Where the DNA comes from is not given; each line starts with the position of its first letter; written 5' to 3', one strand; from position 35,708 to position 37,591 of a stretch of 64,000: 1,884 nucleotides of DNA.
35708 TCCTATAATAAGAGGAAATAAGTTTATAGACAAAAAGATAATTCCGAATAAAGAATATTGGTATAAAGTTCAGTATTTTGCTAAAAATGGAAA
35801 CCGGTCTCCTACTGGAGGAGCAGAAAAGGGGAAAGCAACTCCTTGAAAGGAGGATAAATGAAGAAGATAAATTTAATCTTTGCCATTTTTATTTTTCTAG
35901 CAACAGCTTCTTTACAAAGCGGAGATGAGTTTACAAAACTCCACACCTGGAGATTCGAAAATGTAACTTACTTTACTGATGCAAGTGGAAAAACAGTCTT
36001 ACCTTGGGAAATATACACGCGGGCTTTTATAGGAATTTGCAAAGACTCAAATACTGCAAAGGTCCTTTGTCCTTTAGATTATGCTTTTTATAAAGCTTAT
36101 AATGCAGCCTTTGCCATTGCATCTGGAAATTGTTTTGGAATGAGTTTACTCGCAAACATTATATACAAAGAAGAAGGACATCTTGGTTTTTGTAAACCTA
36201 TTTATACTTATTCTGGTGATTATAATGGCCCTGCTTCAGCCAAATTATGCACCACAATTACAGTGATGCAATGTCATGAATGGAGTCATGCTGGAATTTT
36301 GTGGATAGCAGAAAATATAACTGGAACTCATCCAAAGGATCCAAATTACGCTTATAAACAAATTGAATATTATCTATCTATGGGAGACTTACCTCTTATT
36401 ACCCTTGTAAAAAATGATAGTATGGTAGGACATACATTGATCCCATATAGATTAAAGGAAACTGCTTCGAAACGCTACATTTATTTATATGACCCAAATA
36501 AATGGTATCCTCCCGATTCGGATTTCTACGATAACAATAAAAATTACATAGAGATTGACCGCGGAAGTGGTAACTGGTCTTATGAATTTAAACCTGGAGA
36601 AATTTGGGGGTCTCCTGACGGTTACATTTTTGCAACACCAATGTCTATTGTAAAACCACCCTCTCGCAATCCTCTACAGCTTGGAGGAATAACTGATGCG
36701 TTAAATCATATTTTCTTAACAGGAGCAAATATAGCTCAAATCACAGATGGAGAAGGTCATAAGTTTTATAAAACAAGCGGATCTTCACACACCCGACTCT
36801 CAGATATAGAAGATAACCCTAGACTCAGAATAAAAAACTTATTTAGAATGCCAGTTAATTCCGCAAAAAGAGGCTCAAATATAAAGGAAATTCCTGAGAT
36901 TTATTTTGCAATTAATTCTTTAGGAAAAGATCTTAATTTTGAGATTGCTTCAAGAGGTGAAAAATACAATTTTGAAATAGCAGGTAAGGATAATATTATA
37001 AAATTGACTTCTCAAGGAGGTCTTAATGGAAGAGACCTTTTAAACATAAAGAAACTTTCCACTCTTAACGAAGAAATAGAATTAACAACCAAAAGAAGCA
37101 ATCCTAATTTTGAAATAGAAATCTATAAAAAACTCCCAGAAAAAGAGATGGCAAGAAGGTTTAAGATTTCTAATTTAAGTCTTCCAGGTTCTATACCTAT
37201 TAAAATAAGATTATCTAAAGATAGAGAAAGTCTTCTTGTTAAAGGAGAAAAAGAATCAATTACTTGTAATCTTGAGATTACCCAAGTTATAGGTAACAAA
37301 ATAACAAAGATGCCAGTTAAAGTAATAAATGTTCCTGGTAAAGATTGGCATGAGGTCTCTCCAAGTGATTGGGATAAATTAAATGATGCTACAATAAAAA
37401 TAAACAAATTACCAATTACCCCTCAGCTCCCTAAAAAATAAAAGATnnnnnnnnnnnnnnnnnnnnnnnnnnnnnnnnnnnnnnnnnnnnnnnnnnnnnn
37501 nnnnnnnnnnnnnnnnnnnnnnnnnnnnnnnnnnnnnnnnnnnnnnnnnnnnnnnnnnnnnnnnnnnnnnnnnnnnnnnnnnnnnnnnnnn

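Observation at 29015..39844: Five-gene cell-surface operon beside an IS remnant: 1273-aa secreted protein, FecR/FN3 protein, Cys-hydrolase-like protein, OM barrel, tandem-REC protein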

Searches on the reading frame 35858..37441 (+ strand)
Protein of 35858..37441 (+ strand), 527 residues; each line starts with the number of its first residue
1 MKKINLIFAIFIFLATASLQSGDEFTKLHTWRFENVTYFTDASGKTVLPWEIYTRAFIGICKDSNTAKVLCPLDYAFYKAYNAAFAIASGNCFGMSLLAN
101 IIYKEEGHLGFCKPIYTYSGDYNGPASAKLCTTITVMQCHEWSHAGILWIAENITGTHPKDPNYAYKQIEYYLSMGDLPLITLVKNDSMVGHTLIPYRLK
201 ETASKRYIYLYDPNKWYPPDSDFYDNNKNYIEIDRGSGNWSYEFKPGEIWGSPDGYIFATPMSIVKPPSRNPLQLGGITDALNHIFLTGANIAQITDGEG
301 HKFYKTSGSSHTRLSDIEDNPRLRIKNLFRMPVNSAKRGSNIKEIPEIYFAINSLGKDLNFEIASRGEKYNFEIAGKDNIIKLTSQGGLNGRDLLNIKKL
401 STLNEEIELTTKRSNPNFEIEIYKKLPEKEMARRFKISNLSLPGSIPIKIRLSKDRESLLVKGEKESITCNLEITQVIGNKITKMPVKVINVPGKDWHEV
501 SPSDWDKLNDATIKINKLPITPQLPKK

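Call 5: search_protein_families(library=pfam, proteins=[window:35858-37441:+], max_evalue=0.1)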
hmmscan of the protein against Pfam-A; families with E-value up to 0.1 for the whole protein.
window:35858-37441:+ (527 aa): 0 families

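Call 6: search_protein_families(library=ncbifam, proteins=[window:35858-37441:+], max_evalue=0.1)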
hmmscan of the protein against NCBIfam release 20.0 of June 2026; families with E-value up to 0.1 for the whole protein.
window:35858-37441:+ (527 aa): 0 families

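Call 10: search_solved_structures(query=window:35858-37441:+, max_evalue=10)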
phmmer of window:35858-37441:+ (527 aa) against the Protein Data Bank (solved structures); distinct sequences matched with E-value up to 10: 1.
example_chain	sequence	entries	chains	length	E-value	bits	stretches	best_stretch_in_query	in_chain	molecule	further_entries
7nlj_B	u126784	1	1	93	1.6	10.4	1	216-251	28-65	APikL2A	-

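Call 13: find_homologous_proteins(query=window:35858-37441:+)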
Query window:35858-37441:+ (527 aa): 46 proteins with E <= 0.001 among 8000 candidates.
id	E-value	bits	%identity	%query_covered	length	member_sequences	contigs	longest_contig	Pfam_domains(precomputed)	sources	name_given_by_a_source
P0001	0.0e+0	1225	100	100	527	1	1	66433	-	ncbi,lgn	ncbi:MAG: hypothetical protein ABIN61_05075 [candidate division WOR-3 bacterium]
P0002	7.6e-251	851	68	100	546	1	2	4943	-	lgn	-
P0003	3.5e-250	849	67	99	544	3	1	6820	-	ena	-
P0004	1.1e-248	844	67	99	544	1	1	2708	-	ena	-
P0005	1.8e-248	844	66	100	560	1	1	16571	-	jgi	jgi:hypothetical protein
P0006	3.4e-247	839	67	100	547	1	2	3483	-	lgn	-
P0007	5.1e-247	839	67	94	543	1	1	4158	-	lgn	-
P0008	6.5e-247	839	66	99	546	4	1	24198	-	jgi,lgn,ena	-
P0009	6.2e-246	835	65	100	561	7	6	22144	-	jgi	-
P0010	7.9e-245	832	66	99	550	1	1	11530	-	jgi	jgi:hypothetical protein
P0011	3.5e-243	826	65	98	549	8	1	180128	-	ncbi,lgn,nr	ncbi:hypothetical protein JW879_01375 [candidate division WOR-3 bacterium]|nr:hypothetical protein [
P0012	1.3e-242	824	66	98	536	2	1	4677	-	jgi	jgi:hypothetical protein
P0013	1.7e-242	824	66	95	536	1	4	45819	-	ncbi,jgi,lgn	-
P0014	1.1e-241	821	65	98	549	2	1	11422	-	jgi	jgi:hypothetical protein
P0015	5.0e-241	819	66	99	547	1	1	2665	-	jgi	jgi:hypothetical protein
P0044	3.1e-53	199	29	97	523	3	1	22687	-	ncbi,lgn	-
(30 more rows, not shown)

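Call 15: find_encoding_contigs(protein=P0011, flank=10000, max_places=2)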
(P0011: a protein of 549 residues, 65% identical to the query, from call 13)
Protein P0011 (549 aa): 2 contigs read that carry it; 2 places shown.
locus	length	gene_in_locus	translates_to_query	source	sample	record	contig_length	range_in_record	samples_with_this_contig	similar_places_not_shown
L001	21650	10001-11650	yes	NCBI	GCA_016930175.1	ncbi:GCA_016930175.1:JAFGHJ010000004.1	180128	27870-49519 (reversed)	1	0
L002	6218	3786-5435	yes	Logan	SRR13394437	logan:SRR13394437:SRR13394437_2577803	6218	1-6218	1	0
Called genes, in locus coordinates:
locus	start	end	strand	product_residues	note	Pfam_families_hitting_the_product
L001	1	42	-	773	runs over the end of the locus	PF13491:FtsK_4TM, PF17854:FtsK_alpha, PF01580:FtsK_SpoIIIE, PF09397:FtsK_gamma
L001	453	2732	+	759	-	PF18962:Por_Secre_tail (weak)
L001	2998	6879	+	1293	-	-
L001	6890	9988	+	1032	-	PF04773:FecR, PF00041:fn3 (faint)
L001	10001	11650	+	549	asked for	-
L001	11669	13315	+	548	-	-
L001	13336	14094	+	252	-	PF00072:Response_reg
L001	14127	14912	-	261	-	PF00005:ABC_tran, PF13304:AAA_21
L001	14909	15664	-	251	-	PF02463:SMC_N (weak), PF00005:ABC_tran, PF13304:AAA_21 (faint)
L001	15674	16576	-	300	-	PF01551:Peptidase_M23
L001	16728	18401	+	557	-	PF00245:Alk_phosphatase, PF01676:Metalloenzyme (faint)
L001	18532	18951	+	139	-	PF02566:OsmC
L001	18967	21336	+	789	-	PF02861:Clp_N, PF23569:NBD_SMAX1, PF00004:AAA, PF17871:AAA_lid_9, PF00004:AAA, PF07724:AAA_2, PF07728:AAA_5, PF10431:ClpB_D2-small, +7 more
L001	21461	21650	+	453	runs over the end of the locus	PF13660:DUF4147, PF05161:MOFRL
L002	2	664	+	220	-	?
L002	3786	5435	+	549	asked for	-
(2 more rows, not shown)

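Call 16: find_encoding_contigs(protein=P0044, flank=10000, max_places=2)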
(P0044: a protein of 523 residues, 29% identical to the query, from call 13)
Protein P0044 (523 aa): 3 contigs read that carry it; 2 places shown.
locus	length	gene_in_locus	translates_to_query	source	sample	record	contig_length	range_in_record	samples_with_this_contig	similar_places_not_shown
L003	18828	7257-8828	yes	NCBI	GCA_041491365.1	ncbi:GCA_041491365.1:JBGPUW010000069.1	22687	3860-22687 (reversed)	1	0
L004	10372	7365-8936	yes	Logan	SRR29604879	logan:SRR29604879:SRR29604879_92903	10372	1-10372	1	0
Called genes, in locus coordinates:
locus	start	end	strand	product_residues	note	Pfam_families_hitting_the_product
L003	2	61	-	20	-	?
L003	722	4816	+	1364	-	-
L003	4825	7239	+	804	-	PF00041:fn3 (faint), PF25523:Ig_RIMBP2 (faint)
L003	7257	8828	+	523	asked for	-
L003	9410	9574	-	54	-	-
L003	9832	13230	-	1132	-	PF04313:HSDR_N, PF04851:ResIII, PF18766:SWI2_SNF2, PF22679:T1R_D3-like, PF11867:T1RH-like_C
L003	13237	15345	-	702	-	PF03235:GmrSD_N, PF07510:GmrSD_C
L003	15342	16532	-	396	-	PF01420:Methylase_S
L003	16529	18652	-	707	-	PF12161:HsdM_N, PF02384:N6_Mtase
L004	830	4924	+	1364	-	-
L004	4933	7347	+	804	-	PF00041:fn3 (faint), PF25523:Ig_RIMBP2 (faint)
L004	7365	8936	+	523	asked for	-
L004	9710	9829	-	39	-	-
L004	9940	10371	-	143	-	?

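Call 25: predict_structure(alignment_id=A1)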
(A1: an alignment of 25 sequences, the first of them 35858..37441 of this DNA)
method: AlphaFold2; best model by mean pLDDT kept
length: 527 residues; sequences in the alignment: 25
mean_pLDDT: 75.9   pTM: 0.75
mean pLDDT of the five models: 75.9, 72.7, 69.6, 69.1, 66.3
residues with pLDDT >= 90: 105; 70-90: 272; 50-70: 90; < 50: 60
segments of 3 or more residues with pLDDT < 50: 13-20, 107-117, 275-282, 306-318, 334-343, 522-527
pLDDT, mean of each block of 10 residues (from residue 1): 63 45 57 71 81 85 86 81 69 85 62 45 74 85 75 71 92 88 80 88 93 65 65 92 86 87 68 48 62 83 54 45 71 44 60 80 86 81 87 90 88 88 83 92 81 86 85 91 92 86 92 83 40
secondary structure, 60 per line:
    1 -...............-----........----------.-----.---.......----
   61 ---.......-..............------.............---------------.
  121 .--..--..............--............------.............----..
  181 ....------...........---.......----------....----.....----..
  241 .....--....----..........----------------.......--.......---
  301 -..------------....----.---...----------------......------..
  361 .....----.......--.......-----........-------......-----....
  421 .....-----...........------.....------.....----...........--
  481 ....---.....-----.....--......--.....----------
elements in order: H2-16 H22-29 H50-56 H64-70 H72-85 H92-104 H128-141 H144-155 H162-174 E179-184 E191-201 E205-211 H222-225 E230-234 E239-245 E248-251 E256-261 H262-265 E282-288 E291-297 H316-319 E328-330 E347-352 E359-365 E370-376 E379-385 E391-398 E406-411 E417-425 E431-441 E448-452 E459-463 E468-478 E481-484 E488-492 E498-502 H505-510 E513-517

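Call 27: search_protein_families(library=pfam, proteins=[L003:4825-7239:+, L001:453-2732:+], max_evalue=0.01)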
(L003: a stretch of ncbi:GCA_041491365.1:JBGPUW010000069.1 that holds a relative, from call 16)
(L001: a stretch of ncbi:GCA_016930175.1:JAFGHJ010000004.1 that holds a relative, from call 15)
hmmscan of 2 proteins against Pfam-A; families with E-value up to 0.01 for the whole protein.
L003:4825-7239:+ (804 aa): 2 families
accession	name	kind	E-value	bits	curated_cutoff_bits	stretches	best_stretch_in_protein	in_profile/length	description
PF00041.27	fn3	-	1.9e-08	34.9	25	0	428-462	1-35/84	Fibronectin type III domain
PF25523.1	Ig_RIMBP2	-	5.1e-06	26.9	27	1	306-351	2-47/105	RIMBP2-like, immunoglobulin-like domain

L001:453-2732:+ (759 aa): 1 family
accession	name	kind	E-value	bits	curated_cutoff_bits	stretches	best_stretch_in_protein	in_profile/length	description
PF18962.6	Por_Secre_tail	-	1.2e-06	29.2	27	1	697-756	18-74/75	Secretion system C-terminal sorting domain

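Call 50: find_related_loci(query=A1, collection=genome_contigs, flank=10000)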
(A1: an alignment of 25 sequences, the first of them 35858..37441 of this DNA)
Query A1 (527 aa) in genome_contigs; peptide patterns used: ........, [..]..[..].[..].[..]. (x = any residue, [..] = any of these).
117 stretches matched a pattern; 93 encode a relative of the query (tblastn E <= 1e-3); the best 80 are kept; 80 distinct loci.
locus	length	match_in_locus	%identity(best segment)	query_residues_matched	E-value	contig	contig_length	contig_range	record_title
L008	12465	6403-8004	65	1-527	0e+0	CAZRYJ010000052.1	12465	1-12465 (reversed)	MAG TPA_asm: uncultured bacterium isolate SRP214966_co4_28 genome assembly, contig: NODE_5151_length_12465_cov_20.047381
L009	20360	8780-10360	65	1-522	0e+0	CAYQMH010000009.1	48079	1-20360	MAG TPA_asm: uncultured bacterium isolate binchicken_co34_518 genome assembly, contig: NODE_941_length_48079_cov_26.6765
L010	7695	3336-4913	66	1-518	0e+0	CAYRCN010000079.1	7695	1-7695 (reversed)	MAG TPA_asm: uncultured bacterium isolate binchicken_co89_629 genome assembly, contig: NODE_19954_length_7695_cov_9.3640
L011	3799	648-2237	65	1-518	0e+0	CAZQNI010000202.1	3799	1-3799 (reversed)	MAG TPA_asm: uncultured bacterium isolate binchicken_co34_231 genome assembly, contig: NODE_44458_length_3799_cov_10.352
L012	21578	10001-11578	65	1-518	0e+0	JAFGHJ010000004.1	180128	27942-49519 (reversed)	MAG: candidate division WOR-3 bacterium isolate Zod_Metabat.145 k87_534809, whole genome shotgun sequence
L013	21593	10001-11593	63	1-520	0e+0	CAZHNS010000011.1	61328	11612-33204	MAG TPA_asm: uncultured bacterium isolate binchicken_co178_245 genome assembly, contig: NODE_895_length_61328_cov_8.7874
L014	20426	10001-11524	66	21-522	0e+0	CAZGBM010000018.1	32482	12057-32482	MAG TPA_asm: uncultured bacterium isolate binchicken_co34_552 genome assembly, contig: NODE_1968_length_32482_cov_14.396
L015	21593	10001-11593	62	1-525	0e+0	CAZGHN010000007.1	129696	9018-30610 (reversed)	MAG TPA_asm: uncultured bacterium isolate SRP323688_co1_166 genome assembly, contig: NODE_265_length_129696_cov_17.42057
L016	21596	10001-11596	63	1-522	0e+0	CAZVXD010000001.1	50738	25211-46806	MAG TPA_asm: uncultured bacterium isolate binchicken_co116_46 genome assembly, contig: NODE_496_length_50738_cov_9.24114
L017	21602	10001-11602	64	1-522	0e+0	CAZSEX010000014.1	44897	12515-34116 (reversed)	MAG TPA_asm: uncultured bacterium isolate binchicken_co116_333 genome assembly, contig: NODE_642_length_44897_cov_35.250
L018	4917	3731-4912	66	1-393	0e+0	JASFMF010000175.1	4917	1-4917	MAG: Phycisphaerales bacterium isolate D0817M20remetaG_sub_Bin_694 D0817M20remetaG_FD_scaffold_5261_c1, whole genome sho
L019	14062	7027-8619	64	1-522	0e+0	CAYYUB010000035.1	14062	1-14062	MAG TPA_asm: uncultured bacterium isolate binchicken_co228_34 genome assembly, contig: NODE_6274_length_14062_cov_33.431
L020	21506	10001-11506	43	1-520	1e-132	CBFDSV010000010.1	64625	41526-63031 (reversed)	MAG TPA_asm: uncultured bacterium isolate SRR6823440_binner123_Refined_64 genome assembly, contig: ERZ650341.112, whole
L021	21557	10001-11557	37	1-517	2e-106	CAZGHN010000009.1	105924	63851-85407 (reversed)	MAG TPA_asm: uncultured bacterium isolate SRP323688_co1_166 genome assembly, contig: NODE_382_length_105924_cov_17.41661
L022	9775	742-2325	37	1-517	8e-106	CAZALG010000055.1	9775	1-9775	MAG TPA_asm: uncultured bacterium isolate binchicken_co100_122 genome assembly, contig: NODE_11242_length_9775_cov_5.238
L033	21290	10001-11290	23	90-525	2e-19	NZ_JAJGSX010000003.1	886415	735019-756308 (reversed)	Pseudonocardia sp. TRM90224 contig3, whole genome shotgun sequence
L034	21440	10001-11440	23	25-505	4e-16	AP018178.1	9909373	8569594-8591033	Calothrix sp. NIES-2100 DNA, nearly complete genome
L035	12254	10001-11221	23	31-430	8e-16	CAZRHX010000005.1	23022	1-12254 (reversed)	MAG TPA_asm: uncultured Tissierella sp. isolate SRP294416_co2_44 genome assembly, contig: NODE_2096_length_23022_cov_3.6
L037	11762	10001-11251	23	38-495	6e-14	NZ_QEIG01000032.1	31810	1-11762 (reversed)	Algoriphagus sp. AK58 B2G_R1__paired__contig_32, whole genome shotgun sequence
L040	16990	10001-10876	22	30-329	2e-11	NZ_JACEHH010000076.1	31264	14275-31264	Stieleria mannarensis strain JC639 76, whole genome shotgun sequence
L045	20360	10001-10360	28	89-214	4e-10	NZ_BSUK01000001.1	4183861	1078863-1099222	Luteimicrobium album strain NBRC 106348 sequence1, whole genome shotgun sequence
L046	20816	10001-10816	25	16-303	3e-10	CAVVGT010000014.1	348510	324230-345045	MAG: uncultured beta proteobacterium isolate MFD02242.bin.1.156 genome assembly, contig: contig_51183, whole genome shot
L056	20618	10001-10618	24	53-265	3e-9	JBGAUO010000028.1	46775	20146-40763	MAG: Nannocystis sp. isolate MAG_AAO_AS.74 AAOAS-74_NODE_28_length_46775_cov_5.520772, whole genome shotgun sequence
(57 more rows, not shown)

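Call 53: search_protein_families(library=pfam, proteins=[L045:7823-11674:+, L034:8672-11563:+, L037:8090-11401:+, L056:7862-11620:+, L033:7352-11338:+, L035:9842-11524:+, L040:9671-11575:+, L046:8093-11773:+], max_evalue=0.01)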
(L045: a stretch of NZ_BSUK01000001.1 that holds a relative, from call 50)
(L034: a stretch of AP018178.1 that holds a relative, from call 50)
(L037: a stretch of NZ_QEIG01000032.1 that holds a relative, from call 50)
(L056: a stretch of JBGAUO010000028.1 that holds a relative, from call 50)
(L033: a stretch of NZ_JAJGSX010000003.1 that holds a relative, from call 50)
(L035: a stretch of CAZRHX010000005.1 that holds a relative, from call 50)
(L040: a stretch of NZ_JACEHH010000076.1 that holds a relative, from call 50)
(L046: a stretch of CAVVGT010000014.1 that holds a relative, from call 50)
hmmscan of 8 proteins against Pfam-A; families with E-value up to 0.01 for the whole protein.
L045:7823-11674:+ (1283 aa): 1 family
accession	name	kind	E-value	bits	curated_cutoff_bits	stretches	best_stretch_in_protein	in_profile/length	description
PF08310.17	LGFP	-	4.2e-29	101.1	22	4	431-485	2-53/53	LGFP repeat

L034:8672-11563:+ (963 aa): 1 family
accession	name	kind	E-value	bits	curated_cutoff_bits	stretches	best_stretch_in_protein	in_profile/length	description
PF08310.17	LGFP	-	9.6e-47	157.6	22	3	131-182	1-53/53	LGFP repeat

L037:8090-11401:+ (1103 aa): 2 families
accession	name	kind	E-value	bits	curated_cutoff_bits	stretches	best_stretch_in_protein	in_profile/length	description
PF08310.17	LGFP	-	2.1e-48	162.9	22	5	395-446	2-50/53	LGFP repeat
PF19855.4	DUF6330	-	3.2e-05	24.2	35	0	304-325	19-41/69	Family of unknown function (DUF6330)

L056:7862-11620:+ (1252 aa): 2 families
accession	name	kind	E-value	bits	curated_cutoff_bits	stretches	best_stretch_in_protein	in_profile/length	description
PF08310.17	LGFP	-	2.9e-36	124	22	3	457-507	2-49/53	LGFP repeat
PF13385.13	Laminin_G_3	-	1.3e-07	32.4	27.6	1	115-264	2-142/151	Concanavalin A-like lectin/glucanases superfamily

L033:7352-11338:+ (1328 aa): 1 family
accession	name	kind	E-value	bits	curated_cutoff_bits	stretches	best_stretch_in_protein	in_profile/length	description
PF08310.17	LGFP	-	4.7e-15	56.1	22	2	509-563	2-51/53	LGFP repeat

L035:9842-11524:+ (560 aa): 1 family
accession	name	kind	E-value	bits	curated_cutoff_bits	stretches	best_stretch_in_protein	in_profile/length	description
PF13529.12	Peptidase_C39_2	-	0.0013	19.7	24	1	157-237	58-143/143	Peptidase_C39 like family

L040:9671-11575:+ (634 aa): 0 families

L046:8093-11773:+ (1226 aa): 1 family
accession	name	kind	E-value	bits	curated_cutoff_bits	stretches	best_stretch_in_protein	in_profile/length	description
PF08310.17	LGFP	-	1.7e-45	153.6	22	4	419-472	2-52/53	LGFP repeat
